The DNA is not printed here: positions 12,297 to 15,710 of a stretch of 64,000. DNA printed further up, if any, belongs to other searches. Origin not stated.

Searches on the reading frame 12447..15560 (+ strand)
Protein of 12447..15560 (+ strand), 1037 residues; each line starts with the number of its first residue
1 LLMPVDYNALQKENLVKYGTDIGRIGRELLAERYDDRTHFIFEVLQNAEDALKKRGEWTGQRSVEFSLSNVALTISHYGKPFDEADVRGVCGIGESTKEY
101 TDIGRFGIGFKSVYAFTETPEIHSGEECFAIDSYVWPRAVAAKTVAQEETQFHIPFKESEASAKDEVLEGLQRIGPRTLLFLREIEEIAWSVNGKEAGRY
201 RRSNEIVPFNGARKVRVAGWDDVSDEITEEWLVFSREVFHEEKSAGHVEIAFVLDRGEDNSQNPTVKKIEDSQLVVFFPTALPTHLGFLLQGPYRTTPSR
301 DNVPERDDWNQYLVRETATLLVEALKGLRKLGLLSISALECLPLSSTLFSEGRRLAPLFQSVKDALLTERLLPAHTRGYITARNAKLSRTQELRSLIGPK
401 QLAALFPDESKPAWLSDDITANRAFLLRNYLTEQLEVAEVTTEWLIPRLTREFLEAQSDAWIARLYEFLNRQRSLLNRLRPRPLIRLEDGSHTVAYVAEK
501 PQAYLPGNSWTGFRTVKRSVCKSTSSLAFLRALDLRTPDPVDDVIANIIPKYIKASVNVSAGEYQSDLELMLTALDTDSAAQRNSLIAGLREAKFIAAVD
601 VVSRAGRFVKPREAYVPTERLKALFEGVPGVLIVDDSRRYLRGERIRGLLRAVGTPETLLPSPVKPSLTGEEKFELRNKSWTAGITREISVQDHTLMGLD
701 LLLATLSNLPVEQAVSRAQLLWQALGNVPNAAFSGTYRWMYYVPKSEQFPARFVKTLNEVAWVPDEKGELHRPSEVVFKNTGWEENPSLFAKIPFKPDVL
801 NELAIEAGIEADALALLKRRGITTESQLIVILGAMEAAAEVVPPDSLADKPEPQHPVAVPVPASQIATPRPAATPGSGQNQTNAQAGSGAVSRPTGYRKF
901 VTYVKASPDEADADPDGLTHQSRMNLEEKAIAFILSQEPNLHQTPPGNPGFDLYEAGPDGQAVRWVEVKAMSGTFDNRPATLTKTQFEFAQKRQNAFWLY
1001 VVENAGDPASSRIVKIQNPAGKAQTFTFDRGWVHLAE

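Call 21: search_protein_families(library=pfam, proteins=[window:12447-15560:+], max_evalue=0.001)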
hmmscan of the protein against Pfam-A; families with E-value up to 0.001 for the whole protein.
window:12447-15560:+ (1037 aa): 2 families
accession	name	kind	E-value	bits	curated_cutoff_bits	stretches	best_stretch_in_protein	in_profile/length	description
PF25794.1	SACS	-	1.8e-14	54.6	32.8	1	32-156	13-148/247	Sacsin domain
PF13020.12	NOV_C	-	3.6e-08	33.8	22.1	1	947-1009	27-86/91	Protein NO VEIN, C-terminal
